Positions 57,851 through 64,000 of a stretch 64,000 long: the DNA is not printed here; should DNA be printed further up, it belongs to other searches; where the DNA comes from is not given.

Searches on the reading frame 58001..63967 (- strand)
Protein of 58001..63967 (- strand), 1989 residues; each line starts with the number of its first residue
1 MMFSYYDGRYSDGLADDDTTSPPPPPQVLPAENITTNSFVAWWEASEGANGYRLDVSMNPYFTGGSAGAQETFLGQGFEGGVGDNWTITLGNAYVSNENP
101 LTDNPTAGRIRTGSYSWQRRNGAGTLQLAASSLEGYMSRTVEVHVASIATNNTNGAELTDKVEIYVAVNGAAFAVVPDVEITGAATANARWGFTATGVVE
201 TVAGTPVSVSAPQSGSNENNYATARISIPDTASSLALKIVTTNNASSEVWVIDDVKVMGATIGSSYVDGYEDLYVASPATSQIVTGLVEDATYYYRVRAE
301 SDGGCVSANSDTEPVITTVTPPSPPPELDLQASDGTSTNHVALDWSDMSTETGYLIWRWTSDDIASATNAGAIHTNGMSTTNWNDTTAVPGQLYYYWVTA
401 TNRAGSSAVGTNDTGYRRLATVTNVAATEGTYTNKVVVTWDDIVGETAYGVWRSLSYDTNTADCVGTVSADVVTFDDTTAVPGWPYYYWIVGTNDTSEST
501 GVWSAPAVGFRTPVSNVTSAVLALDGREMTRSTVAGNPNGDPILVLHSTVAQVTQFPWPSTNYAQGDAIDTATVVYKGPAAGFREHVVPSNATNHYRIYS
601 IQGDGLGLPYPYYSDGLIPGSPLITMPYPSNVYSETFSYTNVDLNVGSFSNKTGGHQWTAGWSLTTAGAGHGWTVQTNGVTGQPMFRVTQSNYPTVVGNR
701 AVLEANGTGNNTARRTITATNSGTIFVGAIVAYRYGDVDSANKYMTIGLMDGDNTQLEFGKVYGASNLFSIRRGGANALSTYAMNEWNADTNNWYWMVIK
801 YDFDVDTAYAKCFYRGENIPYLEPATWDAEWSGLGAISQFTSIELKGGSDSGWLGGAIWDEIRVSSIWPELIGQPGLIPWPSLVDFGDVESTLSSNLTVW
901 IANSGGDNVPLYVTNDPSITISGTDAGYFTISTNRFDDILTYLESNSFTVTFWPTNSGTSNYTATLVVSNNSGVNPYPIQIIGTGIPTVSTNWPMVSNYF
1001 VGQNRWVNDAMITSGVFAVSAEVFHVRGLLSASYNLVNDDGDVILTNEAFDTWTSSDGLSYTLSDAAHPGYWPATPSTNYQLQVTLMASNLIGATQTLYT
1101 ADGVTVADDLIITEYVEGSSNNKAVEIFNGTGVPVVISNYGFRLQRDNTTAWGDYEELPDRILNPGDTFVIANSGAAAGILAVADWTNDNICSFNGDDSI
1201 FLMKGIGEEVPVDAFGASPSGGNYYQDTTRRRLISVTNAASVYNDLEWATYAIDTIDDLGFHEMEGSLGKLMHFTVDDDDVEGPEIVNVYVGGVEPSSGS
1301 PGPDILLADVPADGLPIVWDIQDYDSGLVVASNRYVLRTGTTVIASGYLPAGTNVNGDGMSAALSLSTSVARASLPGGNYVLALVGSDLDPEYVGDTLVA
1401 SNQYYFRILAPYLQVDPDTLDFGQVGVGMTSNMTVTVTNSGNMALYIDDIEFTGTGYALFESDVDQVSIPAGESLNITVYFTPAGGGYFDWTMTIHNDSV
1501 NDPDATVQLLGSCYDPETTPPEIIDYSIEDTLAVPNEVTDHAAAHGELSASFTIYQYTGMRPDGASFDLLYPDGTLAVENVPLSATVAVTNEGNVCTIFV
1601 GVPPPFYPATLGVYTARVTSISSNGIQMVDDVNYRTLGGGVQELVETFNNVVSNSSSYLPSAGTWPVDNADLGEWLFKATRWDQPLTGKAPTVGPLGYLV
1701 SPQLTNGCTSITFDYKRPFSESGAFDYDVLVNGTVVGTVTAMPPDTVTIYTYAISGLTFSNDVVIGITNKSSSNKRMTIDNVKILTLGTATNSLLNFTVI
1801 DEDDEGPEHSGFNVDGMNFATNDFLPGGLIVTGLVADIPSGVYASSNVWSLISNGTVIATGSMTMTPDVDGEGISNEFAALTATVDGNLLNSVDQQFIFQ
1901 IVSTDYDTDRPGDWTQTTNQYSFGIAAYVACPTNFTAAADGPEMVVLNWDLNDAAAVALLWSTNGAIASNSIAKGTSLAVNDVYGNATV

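Call 84: search_protein_families(library=pfam, proteins=[window:58001-63967:-], max_evalue=0.001)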
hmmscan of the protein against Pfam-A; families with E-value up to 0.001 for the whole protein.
window:58001-63967:- (1989 aa): 8 families
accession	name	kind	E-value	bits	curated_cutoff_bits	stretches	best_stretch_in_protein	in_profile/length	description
PF22544.2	HYDIN_VesB_CFA65-like_Ig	-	3.5e-14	53.3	25.5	1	1411-1510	1-98/100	HYDIN/CFA65/VesB-like, Ig-like domain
PF00932.25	LTD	-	4.9e-12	46.6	34.3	1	1107-1215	5-105/109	Lamin Tail Domain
PF22073.2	Cep192_D4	-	8.2e-09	36.1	35.5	1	1411-1512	2-110/112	Cep192 domain 4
PF15780.11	ASH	-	1.2e-07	32.3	27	1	1418-1504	12-97/98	Abnormal spindle-like microcephaly-assoc'd, ASPM-SPD-2-Hydin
PF07610.17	DUF1573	-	1.6e-07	31.7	26.1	1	1414-1502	2-88/98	Protein of unknown function (DUF1573)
PF12371.14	TMEM131_like_N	-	1.6e-05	25.5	28.8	1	1414-1496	2-83/84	Transmembrane protein 131-like N-terminal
PF24507.1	Ig_CFAP65_4th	-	1.8e-05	25.5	27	0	1435-1513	2-76/76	CFAP65, fourth Ig-like domain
PF00041.27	fn3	-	0.0005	20.7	25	0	325-407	2-75/84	Fibronectin type III domain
